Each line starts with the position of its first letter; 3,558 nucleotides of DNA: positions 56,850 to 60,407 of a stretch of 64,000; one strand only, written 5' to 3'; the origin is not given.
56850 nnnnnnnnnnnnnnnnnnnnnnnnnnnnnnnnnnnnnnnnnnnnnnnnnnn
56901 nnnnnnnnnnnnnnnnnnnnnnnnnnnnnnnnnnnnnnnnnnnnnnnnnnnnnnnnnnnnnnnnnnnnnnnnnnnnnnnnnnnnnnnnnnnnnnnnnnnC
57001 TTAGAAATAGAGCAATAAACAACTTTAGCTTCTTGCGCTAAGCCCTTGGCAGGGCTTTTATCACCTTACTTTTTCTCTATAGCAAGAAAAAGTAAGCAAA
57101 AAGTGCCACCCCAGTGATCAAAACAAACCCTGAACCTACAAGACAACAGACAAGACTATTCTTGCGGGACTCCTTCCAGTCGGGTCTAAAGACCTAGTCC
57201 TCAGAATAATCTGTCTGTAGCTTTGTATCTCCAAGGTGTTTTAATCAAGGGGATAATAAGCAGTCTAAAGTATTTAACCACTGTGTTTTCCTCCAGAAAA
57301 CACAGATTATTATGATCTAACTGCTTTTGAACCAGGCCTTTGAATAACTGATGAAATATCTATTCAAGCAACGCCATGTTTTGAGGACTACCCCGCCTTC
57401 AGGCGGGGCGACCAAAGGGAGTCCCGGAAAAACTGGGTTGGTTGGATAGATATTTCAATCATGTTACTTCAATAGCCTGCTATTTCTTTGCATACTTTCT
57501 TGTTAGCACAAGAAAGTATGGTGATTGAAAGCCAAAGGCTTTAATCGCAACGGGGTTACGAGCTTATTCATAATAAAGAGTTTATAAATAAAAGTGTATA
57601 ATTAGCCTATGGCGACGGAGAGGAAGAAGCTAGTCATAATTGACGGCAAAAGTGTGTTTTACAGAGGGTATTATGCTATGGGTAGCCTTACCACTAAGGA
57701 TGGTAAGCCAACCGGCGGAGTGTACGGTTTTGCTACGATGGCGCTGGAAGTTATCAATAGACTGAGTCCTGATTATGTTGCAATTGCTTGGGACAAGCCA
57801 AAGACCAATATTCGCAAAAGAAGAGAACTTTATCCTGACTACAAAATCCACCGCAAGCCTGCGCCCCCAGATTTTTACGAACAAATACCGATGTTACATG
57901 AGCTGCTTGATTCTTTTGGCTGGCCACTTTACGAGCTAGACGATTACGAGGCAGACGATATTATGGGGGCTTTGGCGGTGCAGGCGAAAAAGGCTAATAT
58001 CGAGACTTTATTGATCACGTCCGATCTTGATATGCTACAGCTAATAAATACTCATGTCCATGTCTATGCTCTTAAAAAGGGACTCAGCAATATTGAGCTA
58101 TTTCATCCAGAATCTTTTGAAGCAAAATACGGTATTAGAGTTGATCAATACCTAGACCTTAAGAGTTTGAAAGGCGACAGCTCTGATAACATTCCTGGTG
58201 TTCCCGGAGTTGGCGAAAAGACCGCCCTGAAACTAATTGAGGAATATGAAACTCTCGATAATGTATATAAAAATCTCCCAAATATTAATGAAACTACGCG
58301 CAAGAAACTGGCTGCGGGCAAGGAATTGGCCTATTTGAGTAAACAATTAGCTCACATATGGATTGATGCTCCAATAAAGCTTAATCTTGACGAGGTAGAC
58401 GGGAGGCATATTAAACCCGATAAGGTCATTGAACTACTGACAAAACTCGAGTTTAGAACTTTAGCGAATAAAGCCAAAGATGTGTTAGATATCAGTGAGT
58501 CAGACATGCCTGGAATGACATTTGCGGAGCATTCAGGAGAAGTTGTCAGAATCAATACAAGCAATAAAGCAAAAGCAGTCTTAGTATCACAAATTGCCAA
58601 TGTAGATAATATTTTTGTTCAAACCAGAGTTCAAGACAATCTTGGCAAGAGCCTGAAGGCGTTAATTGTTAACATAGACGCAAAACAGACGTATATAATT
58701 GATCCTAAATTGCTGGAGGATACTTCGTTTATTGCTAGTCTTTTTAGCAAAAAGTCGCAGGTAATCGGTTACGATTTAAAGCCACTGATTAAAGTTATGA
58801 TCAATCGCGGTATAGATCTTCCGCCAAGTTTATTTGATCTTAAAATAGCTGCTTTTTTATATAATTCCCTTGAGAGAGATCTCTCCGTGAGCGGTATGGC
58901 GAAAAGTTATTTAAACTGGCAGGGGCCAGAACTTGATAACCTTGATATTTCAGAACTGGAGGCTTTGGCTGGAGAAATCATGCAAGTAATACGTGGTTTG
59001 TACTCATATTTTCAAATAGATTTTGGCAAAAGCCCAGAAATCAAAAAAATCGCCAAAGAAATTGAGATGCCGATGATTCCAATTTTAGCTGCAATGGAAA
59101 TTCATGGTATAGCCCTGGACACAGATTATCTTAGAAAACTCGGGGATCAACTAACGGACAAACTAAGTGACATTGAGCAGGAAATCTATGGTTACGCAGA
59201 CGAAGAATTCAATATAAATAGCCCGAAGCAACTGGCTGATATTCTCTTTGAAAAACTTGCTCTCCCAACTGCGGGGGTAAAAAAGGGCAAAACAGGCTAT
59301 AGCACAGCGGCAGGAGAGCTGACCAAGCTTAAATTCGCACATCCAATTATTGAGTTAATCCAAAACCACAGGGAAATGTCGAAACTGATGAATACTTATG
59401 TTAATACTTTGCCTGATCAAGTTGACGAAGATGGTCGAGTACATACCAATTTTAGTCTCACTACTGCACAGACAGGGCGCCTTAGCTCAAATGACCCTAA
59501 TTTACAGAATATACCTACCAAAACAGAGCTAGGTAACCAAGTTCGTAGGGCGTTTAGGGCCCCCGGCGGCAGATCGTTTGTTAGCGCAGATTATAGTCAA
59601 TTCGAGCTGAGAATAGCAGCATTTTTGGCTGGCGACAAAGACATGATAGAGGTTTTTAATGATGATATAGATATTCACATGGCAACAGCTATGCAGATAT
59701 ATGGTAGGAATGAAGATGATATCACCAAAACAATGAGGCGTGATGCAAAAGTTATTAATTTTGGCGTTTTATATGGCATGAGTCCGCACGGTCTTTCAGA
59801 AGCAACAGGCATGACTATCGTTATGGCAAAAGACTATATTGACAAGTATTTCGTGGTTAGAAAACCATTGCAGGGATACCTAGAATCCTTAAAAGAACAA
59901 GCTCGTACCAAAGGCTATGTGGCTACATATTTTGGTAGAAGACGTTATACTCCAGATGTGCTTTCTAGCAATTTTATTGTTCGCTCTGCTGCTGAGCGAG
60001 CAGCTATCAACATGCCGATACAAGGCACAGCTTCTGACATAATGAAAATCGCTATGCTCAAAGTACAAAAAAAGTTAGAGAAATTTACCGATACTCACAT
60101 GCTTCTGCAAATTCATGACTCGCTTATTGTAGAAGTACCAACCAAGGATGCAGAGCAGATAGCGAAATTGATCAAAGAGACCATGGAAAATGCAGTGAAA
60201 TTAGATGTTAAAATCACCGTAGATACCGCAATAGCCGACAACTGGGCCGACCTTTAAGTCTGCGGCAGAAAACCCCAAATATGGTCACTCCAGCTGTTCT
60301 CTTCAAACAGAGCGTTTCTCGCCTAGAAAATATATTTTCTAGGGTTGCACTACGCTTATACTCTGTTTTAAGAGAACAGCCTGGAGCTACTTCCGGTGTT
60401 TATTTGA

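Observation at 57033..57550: Repeat copy D: same ends and 5' arm, but a largely replaced centre and 3' arm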

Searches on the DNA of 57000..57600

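Call 30: search_rna_families(source=window, start=57000, end=57600, threshold=evalue, max_evalue=10)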
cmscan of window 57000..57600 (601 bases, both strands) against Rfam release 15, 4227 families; matches with E-value up to 10: 5.
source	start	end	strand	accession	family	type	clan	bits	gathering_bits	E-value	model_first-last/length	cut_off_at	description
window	57356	57460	+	RF01016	mir-584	Gene; miRNA;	-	19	80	0.46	1-97/97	no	mir-584 microRNA precursor family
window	57491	57520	-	RF04343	Plastid-psbA-2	Cis-reg;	CL00153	18.5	55.8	0.99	13-44/60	no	Plastid-psbA-2 3UTR RNA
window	57027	57060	+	RF02438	SpF51_sRNA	Gene; sRNA;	-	17.5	50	1.8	1-45/45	no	Streptococcus sRNA SpF51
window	57057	57140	-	RF01797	fstAT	Gene; antitoxin;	-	15.3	72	8.4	1-94/94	no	Fst antitoxin sRNA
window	57275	57322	+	RF02281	TtnuCD4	Gene; snRNA; snoRNA; CD-box;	-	15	60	5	1-60/60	no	Tetrahymena snoRNA TtnuCD4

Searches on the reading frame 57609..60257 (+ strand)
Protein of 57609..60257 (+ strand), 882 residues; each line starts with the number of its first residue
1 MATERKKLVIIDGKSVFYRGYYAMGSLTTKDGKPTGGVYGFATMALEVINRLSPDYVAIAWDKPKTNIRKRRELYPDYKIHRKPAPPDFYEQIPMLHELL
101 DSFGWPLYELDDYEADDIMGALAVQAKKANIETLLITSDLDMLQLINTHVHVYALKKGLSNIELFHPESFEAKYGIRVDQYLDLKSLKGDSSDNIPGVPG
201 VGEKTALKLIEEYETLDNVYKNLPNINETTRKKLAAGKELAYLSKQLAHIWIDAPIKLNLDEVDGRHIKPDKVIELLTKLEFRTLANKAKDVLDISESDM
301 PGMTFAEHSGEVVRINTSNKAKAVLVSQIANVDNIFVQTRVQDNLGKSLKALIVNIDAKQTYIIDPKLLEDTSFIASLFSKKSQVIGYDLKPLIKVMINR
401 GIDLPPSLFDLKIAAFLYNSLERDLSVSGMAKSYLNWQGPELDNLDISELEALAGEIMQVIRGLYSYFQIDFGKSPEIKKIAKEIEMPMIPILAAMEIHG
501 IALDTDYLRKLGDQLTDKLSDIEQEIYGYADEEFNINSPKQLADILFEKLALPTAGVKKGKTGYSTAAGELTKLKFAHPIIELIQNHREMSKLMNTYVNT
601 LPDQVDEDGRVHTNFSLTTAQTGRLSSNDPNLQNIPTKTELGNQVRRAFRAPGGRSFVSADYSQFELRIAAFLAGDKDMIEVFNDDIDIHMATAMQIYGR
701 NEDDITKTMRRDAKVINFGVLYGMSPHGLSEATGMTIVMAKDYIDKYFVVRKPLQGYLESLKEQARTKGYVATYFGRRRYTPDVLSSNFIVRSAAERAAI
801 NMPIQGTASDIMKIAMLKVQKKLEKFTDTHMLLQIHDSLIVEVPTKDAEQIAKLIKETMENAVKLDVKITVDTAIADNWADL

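Call 19: find_encoding_contigs(protein=window:57609-60257:+, flank=10000, max_places=10)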
Protein window:57609-60257:+ (882 aa): 1 contig read that carries it; 1 place shown.
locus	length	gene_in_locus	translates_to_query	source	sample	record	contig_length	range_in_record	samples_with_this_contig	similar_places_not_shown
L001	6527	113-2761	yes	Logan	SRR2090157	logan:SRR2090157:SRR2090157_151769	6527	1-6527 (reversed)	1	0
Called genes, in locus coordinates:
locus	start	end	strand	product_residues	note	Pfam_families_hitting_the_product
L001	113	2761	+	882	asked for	PF02739:5_3_exonuc_N, PF01367:5_3_exonuc, PF00476:DNA_pol_A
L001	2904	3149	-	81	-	-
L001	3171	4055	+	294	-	PF01149:Fapy_DNA_glyco, PF06831:H2TH, PF06827:zf-FPG_IleRS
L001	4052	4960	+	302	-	PF06144:DNA_pol3_delta, PF21694:DNA_pol3_delta_C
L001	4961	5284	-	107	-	-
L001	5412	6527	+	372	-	?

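Call 20: find_homologous_proteins(query=window:57609-60257:+, max_evalue=1e-50)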
Query window:57609-60257:+ (882 aa): 8000 proteins with E <= 1e-50 among 8000 candidates; the best 120 are listed.
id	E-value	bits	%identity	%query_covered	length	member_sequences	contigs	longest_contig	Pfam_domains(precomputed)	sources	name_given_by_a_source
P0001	0.0e+0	1911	100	97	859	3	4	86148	PF01367.26,PF02739.23,PF00476.27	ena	-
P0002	0.0e+0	1519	75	100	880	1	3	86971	PF01367.26,PF02739.23,PF00476.27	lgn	-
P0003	0.0e+0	1487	75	100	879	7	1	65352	PF01367.26,PF02739.23,PF00476.27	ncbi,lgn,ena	-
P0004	0.0e+0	1317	65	100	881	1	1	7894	PF01367.26,PF02739.23,PF00476.27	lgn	-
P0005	0.0e+0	1316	65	100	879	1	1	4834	PF01367.26,PF02739.23,PF00476.27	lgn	-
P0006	0.0e+0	1206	61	100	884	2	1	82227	PF01367.26,PF02739.23,PF00476.27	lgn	-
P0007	0.0e+0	1185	60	99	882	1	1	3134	PF01367.26,PF02739.23,PF00476.27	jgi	jgi:DNA polymerase I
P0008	0.0e+0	1167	60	100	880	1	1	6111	PF01367.26,PF02739.23,PF00476.27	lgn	-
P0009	0.0e+0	1166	60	100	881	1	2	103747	PF01367.26,PF02739.23,PF00476.27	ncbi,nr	ncbi:MAG TPA: DNA polymerase I [Candidatus Saccharimonadales bacterium]|nr:DNA polymerase I [Candida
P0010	0.0e+0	1165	60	100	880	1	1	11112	PF01367.26,PF02739.23,PF00476.27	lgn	-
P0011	0.0e+0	1165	60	100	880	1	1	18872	PF01367.26,PF02739.23,PF00476.27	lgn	-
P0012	0.0e+0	1164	60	100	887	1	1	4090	PF01367.26,PF02739.23,PF00476.27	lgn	-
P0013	0.0e+0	1164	60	100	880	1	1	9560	PF01367.26,PF02739.23,PF00476.27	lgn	-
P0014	0.0e+0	1164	60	100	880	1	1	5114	PF01367.26,PF02739.23,PF00476.27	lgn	-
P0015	0.0e+0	1159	60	100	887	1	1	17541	PF01367.26,PF02739.23,PF22619.3,PF00476.27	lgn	-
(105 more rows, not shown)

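Call 21: find_encoding_contigs(protein=P0001, flank=10000, max_places=6)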
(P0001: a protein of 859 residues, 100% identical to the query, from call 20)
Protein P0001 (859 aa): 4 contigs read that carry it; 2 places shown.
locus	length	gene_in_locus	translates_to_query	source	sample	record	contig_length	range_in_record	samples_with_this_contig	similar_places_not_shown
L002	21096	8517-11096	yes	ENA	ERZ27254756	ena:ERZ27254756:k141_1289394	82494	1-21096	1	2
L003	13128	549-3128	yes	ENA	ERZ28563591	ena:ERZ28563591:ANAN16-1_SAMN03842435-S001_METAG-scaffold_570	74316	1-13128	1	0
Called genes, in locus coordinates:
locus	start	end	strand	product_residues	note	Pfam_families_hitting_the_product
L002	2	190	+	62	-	?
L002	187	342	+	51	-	-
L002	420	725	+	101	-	-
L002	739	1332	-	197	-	-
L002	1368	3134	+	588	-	PF01807:Zn_ribbon_DnaG, PF08275:DNAG_N, PF01751:Toprim (weak), PF13155:Toprim_2, PF13662:Toprim_4, PF10410:DnaB_bind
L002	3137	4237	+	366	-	PF00140:Sigma70_r1_2, PF04542:Sigma70_r2, PF04539:Sigma70_r3, PF04545:Sigma70_r4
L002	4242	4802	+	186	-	PF13238:AAA_18, PF13671:AAA_33 (faint), PF13207:AAA_17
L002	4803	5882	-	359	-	PF01180:DHO_dh, PF01207:Dus (faint)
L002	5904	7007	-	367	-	PF01979:Amidohydro_1, PF12890:DHOase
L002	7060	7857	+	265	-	PF00459:Inositol_P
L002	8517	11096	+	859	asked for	PF02739:5_3_exonuc_N, PF01367:5_3_exonuc, PF00476:DNA_pol_A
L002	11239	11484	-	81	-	-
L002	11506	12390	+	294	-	PF01149:Fapy_DNA_glyco, PF06831:H2TH, PF06827:zf-FPG_IleRS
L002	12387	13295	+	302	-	PF06144:DNA_pol3_delta, PF21694:DNA_pol3_delta_C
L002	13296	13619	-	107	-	-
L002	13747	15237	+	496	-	-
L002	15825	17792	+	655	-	-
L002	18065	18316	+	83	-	-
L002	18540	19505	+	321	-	PF00078:RVT_1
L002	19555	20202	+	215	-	PF01509:TruB_N, PF16198:TruB_C_2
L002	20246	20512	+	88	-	PF00312:Ribosomal_S15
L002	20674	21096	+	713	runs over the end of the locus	PF01138:RNase_PH, PF03725:RNase_PH_C, PF01138:RNase_PH, PF00013:KH_1, PF00575:S1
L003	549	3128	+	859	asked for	PF02739:5_3_exonuc_N, PF01367:5_3_exonuc, PF00476:DNA_pol_A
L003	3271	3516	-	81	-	-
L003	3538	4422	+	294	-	PF01149:Fapy_DNA_glyco, PF06831:H2TH, PF06827:zf-FPG_IleRS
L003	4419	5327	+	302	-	PF06144:DNA_pol3_delta, PF21694:DNA_pol3_delta_C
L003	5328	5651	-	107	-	-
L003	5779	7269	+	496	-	-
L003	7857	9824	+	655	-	-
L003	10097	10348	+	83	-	-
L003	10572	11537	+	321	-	PF00078:RVT_1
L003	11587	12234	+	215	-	PF01509:TruB_N, PF16198:TruB_C_2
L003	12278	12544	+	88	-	PF00312:Ribosomal_S15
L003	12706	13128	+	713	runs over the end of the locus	PF01138:RNase_PH, PF03725:RNase_PH_C, PF01138:RNase_PH, PF00013:KH_1, PF00575:S1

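Call 22: find_encoding_contigs(protein=P0002, flank=10000, max_places=6)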
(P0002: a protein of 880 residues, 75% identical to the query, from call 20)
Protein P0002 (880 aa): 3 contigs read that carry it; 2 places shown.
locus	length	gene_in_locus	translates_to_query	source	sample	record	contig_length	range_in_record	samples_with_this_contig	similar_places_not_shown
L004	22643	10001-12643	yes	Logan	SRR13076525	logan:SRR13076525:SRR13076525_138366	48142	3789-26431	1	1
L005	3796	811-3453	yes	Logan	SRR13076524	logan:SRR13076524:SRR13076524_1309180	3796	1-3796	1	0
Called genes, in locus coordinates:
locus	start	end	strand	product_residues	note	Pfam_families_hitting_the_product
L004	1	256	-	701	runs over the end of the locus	PF00664:ABC_membrane, PF00005:ABC_tran, PF02463:SMC_N (weak)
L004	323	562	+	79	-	-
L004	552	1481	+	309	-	-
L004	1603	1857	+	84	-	-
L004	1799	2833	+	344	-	-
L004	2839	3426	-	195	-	-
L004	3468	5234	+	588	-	PF01807:Zn_ribbon_DnaG, PF08275:DNAG_N, PF13155:Toprim_2, PF13662:Toprim_4, PF10410:DnaB_bind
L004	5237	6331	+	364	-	PF00140:Sigma70_r1_2, PF04542:Sigma70_r2, PF04539:Sigma70_r3, PF04545:Sigma70_r4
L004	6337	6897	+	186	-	PF13189:Cytidylate_kin2 (faint), PF13238:AAA_18, PF13207:AAA_17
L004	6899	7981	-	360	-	PF01180:DHO_dh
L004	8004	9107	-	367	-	PF01979:Amidohydro_1, PF12890:DHOase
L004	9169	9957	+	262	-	PF00459:Inositol_P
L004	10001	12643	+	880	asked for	PF02739:5_3_exonuc_N, PF01367:5_3_exonuc, PF00476:DNA_pol_A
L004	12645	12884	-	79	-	-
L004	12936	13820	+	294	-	PF01149:Fapy_DNA_glyco, PF06831:H2TH, PF06827:zf-FPG_IleRS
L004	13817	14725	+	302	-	PF06144:DNA_pol3_delta, PF12169:DNA_pol3_gamma3 (faint), PF21694:DNA_pol3_delta_C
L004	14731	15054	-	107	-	-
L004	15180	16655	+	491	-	-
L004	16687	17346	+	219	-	PF01509:TruB_N, PF16198:TruB_C_2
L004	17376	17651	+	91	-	-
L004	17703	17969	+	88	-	PF00312:Ribosomal_S15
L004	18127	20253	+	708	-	PF01138:RNase_PH, PF03725:RNase_PH_C, PF01138:RNase_PH, PF00013:KH_1, PF00575:S1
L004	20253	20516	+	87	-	-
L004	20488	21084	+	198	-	PF03167:UDG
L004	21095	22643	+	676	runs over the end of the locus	PF00753:Lactamase_B, PF23023:Anti-Pycsar_Apyc1 (weak), PF12706:Lactamase_B_2 (weak), PF07521:RMMBL (faint), PF22505:RNase_J_b_CASP, PF17770:RNase_J_C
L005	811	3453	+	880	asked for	PF02739:5_3_exonuc_N, PF01367:5_3_exonuc, PF00476:DNA_pol_A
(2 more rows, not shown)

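Call 23: find_encoding_contigs(protein=P0003, flank=10000, max_places=6)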
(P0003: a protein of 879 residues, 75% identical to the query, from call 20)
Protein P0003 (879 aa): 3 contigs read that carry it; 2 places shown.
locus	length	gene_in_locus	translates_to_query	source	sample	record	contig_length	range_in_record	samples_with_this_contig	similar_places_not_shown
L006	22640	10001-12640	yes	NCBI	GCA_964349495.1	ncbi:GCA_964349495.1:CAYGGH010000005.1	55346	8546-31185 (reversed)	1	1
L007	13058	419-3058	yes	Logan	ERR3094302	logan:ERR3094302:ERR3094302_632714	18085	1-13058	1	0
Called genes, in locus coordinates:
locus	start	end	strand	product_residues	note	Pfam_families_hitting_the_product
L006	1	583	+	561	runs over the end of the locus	PF03485:Arg_tRNA_synt_N, PF00750:tRNA-synt_1d, PF00133:tRNA-synt_1 (faint), PF05746:DALR_1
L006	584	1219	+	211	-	PF00702:Hydrolase, PF13419:HAD_2, PF13242:Hydrolase_like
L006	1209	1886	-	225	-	PF02557:VanY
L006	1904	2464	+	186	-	PF00929:RNase_T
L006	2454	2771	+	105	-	PF04237:YjbR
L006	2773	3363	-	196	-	-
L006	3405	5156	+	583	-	PF01807:Zn_ribbon_DnaG, PF08275:DNAG_N, PF13155:Toprim_2, PF13662:Toprim_4, PF10410:DnaB_bind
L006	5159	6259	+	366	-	PF00140:Sigma70_r1_2, PF04542:Sigma70_r2, PF04539:Sigma70_r3, PF04545:Sigma70_r4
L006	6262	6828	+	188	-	PF13238:AAA_18, PF13207:AAA_17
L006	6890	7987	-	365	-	PF01180:DHO_dh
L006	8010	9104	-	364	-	PF01979:Amidohydro_1, PF12890:DHOase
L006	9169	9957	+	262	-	PF00459:Inositol_P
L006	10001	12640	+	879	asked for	PF02739:5_3_exonuc_N, PF01367:5_3_exonuc, PF00476:DNA_pol_A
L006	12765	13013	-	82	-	-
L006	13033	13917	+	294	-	PF01149:Fapy_DNA_glyco, PF06831:H2TH, PF06827:zf-FPG_IleRS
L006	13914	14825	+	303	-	PF21694:DNA_pol3_delta_C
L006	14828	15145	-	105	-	-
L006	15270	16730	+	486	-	-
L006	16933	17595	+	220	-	PF01509:TruB_N, PF16198:TruB_C_2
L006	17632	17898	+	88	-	PF00312:Ribosomal_S15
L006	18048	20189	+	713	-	PF01138:RNase_PH, PF03725:RNase_PH_C, PF01138:RNase_PH, PF00013:KH_1, PF00575:S1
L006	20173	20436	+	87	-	-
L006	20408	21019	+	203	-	PF03167:UDG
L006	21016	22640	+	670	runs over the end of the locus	PF00753:Lactamase_B, PF23023:Anti-Pycsar_Apyc1 (faint), PF22505:RNase_J_b_CASP, PF17770:RNase_J_C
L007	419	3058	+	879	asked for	PF02739:5_3_exonuc_N, PF01367:5_3_exonuc, PF00476:DNA_pol_A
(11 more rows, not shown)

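Call 48: search_protein_families(library=padloc, proteins=[L002:18540-19505:+, L002:15825-17792:+, L002:18065-18316:+, L002:13747-15237:+], max_evalue=0.01)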
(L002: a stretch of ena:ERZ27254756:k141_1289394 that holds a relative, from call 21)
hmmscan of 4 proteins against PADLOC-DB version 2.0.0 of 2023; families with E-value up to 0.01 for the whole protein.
L002:18540-19505:+ (321 aa): 74 families (the best 25 are shown)
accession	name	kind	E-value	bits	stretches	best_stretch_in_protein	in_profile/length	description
PDLC01136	RT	-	6.6e-44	148.3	1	31-269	31-259/263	RT (reverse transcriptase)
PDLC02063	Cas1_IIIb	-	6.1e-35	118.8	1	33-275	37-275/617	-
PDLC03754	RT_UG17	-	9.4e-32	108.4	1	33-288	39-290/429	DRT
PDLC03764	RT_UG26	-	1.4e-24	84.6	1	41-291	41-295/398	DRT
PDLC03779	RT_UG4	-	8.4e-23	78.9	1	30-287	25-277/307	DRT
PDLC03768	Drt3a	-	1.1e-20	72.5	1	112-271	119-269/411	DRT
PDLC03778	RT_UG39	-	1.9e-19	68.1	2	175-250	289-363/541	DRT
PDLC03756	RT_UG19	-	3.5e-19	67.3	1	97-228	121-249/562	DRT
PDLC03759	RT_UG21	-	2.2e-18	64.3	1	128-228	142-239/503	DRT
PDLC03766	Drt9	-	6.8e-18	62.7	1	46-235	75-260/488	DRT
PDLC02175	Drt3a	-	3.5e-17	60.7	1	112-245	93-226/417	-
PDLC03761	RT_UG23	-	8.2e-17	58.9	1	114-233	124-241/489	DRT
PDLC03763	RT_UG25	-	5e-15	52.8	1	132-248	411-528/870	DRT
PDLC03755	RT_UG18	-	7.8e-15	53.1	1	48-286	42-278/295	DRT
PDLC03775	RT_UG36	-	1.5e-14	51.8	1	116-249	131-261/557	DRT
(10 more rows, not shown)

L002:15825-17792:+ (655 aa): 1 family
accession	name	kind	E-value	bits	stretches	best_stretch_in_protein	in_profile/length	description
PDLC04559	PDC-M28B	-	0.0029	14.8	1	459-516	177-234/438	-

L002:18065-18316:+ (83 aa): 0 families

L002:13747-15237:+ (496 aa): 0 families

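Call 49: search_protein_families(library=ncbifam, proteins=[L002:18540-19505:+, L002:15825-17792:+, L002:18065-18316:+, L002:13747-15237:+], max_evalue=0.01)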
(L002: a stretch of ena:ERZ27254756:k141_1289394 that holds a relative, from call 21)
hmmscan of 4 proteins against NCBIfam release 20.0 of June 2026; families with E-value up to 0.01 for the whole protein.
L002:18540-19505:+ (321 aa): 7 families
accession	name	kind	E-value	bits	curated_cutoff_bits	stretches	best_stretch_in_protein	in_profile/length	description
TIGR04416.1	group_II_RT_mat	equivalog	1.1e-39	136.5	300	1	31-276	25-275/353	group II intron reverse transcriptase/maturase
NF041747.1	Drt3a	equivalog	2.3e-18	66.7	200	1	113-249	96-232/412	antiviral reverse transcriptase Drt3a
NF041746.1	Drt2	equivalog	1.1e-12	47.9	390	1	175-248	219-292/416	antiviral reverse transcriptase Drt2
NF038233.2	retron_St85_RT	exception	1.7e-12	47.2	235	1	127-241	88-201/289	retron St85 family RNA-directed DNA polymerase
NF041749.1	Drt4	equivalog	1.3e-07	31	450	1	172-227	187-240/489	antiviral reverse transcriptase Drt4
NF042941.1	Retron_TIR_antiphage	equivalog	0.00027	19.9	600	1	128-228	92-189/464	TIR domain-containing anti-phage reverse transcriptase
NF041748.1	Drt3b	equivalog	0.00099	17.9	350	1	165-239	218-300/647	antiviral reverse transcriptase Drt3b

L002:15825-17792:+ (655 aa): 0 families

L002:18065-18316:+ (83 aa): 0 families

L002:13747-15237:+ (496 aa): 1 family
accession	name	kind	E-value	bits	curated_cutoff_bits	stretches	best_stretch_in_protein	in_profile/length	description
NF053633.1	OlncasPapPhNrnA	equivalog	7.1e-06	25.2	350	1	175-253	122-199/317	bifunctional oligoribonuclease/PAP phosphatase NrnA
